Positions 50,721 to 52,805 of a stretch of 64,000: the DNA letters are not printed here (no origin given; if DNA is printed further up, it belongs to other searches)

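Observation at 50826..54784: Complete hydCBA-type trimeric [FeFe]-hydrogenase operon in an AT-rich, endosymbiont-like proteobacterial genome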

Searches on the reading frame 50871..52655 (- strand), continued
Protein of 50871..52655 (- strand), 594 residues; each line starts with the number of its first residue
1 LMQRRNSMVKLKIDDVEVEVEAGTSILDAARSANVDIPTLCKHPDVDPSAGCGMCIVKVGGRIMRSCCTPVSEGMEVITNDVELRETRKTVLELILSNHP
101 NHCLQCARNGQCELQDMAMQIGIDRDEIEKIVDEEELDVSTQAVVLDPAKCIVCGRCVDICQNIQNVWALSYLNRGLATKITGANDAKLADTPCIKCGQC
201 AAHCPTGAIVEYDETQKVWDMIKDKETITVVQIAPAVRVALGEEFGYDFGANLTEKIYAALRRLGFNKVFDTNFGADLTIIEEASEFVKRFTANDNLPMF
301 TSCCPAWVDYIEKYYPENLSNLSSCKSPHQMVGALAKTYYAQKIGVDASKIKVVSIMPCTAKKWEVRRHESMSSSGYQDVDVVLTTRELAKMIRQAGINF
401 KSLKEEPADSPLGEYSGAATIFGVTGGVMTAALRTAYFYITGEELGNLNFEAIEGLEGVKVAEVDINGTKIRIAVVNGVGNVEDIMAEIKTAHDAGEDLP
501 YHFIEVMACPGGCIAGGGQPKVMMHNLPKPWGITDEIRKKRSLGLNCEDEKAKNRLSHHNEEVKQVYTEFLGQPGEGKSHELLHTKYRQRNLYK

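Call 45: list_cluster_members(proteins=[P0001, P0019, P0059, P0070, P0074, P0078, P0090, P0092, P0120, P0105])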
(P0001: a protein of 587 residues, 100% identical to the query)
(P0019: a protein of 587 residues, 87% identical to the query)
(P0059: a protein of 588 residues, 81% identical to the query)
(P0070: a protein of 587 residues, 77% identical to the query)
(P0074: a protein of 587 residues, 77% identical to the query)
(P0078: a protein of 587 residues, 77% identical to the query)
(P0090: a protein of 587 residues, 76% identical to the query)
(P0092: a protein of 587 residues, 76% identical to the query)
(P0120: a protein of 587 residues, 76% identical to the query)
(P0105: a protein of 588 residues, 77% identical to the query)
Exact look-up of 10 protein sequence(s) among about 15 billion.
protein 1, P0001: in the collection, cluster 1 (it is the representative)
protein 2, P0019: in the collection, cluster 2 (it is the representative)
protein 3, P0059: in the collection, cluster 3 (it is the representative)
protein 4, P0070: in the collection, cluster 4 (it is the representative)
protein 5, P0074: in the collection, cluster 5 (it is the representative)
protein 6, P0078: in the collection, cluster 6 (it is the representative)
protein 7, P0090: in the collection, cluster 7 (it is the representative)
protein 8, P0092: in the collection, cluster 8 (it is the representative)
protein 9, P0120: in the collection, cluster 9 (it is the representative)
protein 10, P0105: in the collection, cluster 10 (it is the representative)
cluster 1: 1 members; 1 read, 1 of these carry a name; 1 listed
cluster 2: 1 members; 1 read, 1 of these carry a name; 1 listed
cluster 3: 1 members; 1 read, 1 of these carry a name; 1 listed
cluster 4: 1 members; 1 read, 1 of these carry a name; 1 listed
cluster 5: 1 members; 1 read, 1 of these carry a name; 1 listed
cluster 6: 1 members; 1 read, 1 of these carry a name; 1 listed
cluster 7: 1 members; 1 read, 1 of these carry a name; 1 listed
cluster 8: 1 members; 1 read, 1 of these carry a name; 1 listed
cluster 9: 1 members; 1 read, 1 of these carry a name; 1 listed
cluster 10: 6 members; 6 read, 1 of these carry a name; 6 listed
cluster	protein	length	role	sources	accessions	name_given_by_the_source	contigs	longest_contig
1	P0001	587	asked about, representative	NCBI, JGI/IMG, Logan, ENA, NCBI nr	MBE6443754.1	MAG: 2Fe-2S iron-sulfur cluster binding domain-containing protein [Alphaproteobacteria ... | 2Fe-2S iron-sulfur cluster binding domain-containing protein [Alphaproteobacteria ...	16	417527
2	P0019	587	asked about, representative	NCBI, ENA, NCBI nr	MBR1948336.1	MAG: [Alphaproteobacteria bacterium] | [FeFe] hydrogenase, group A [Alphaproteobacteria bacterium]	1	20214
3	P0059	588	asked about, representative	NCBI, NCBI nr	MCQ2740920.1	MAG: [FeFe] hydrogenase, group A [Alphaproteobacteria bacterium] | [FeFe] hydrogenase, group A [Alphaproteobacteria bacterium]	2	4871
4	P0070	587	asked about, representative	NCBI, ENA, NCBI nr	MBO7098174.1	MAG: iron hydrogenase small subunit [Alphaproteobacteria bacterium] | iron hydrogenase small subunit [Alphaproteobacteria bacterium]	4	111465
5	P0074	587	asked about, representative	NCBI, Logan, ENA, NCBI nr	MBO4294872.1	MAG: iron hydrogenase small subunit [Alphaproteobacteria bacterium] | iron hydrogenase small subunit [Alphaproteobacteria bacterium]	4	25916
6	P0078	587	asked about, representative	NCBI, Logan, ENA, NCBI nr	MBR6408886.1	MAG: [Alphaproteobacteria bacterium] | [FeFe] hydrogenase, group A [Alphaproteobacteria bacterium]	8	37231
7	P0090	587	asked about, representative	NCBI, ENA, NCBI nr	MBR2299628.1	MAG: [Alphaproteobacteria bacterium] | [FeFe] hydrogenase, group A [Alphaproteobacteria bacterium]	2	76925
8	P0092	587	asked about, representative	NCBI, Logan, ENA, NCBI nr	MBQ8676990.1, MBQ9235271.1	MAG: iron hydrogenase small subunit [Alphaproteobacteria bacterium] | iron hydrogenase small subunit [Alphaproteobacteria bacterium]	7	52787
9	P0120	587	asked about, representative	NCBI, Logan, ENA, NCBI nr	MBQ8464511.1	MAG: iron hydrogenase small subunit [Alphaproteobacteria bacterium] | iron hydrogenase small subunit [Alphaproteobacteria bacterium]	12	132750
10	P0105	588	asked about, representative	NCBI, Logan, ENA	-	-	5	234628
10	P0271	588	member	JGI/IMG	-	NADH-quinone oxidoreductase subunit G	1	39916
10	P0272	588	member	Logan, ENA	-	-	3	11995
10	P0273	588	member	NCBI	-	-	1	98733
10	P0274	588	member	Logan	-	-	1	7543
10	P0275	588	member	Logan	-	-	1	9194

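Call 50: search_protein_families(library=pfam, proteins=[L027:1535-3322:+], max_evalue=0.0001)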
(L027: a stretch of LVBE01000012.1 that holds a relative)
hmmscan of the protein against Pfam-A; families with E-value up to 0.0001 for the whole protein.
L027:1535-3322:+ (595 aa): 11 families
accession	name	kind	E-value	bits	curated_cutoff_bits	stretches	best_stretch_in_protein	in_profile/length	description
PF01512.22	Complex1_51K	-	6e-48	163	31.2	1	158-328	2-149/150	Nuo51 FMN-binding domain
PF10589.14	NADH_4Fe-4S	-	5.1e-31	106.8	23.5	1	439-523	1-85/85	NADH-ubiquinone oxidoreductase-F iron-sulfur binding region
PF00037.32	Fer4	-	3.5e-10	39.7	21.1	2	571-593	2-24/24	4Fe-4S binding domain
PF14697.11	Fer4_21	-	1.7e-08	34.9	35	1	542-593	3-58/59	4Fe-4S dicluster domain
PF01257.25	2Fe-2S_thioredx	-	4.3e-07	30.3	24.8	1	5-80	66-143/145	Thioredoxin-like [2Fe-2S] ferredoxin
PF13237.11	Fer4_10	-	8.5e-07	29.3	25.5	1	541-587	3-52/53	4Fe-4S dicluster domain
PF13187.11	Fer4_9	-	1.4e-05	25.4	27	1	546-591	1-51/52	4Fe-4S dicluster domain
PF12838.12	Fer4_7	-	1.5e-05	25.8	27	1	546-591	1-52/52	4Fe-4S dicluster domain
PF10531.15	SLBB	-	3.6e-05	23.9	27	1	351-401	1-54/55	SLBB domain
PF12797.12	Fer4_2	-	4.7e-05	23.5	24.5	0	570-587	3-20/22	4Fe-4S binding domain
PF12837.12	Fer4_6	-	5.9e-05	23.3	25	0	571-592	3-24/24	4Fe-4S binding domain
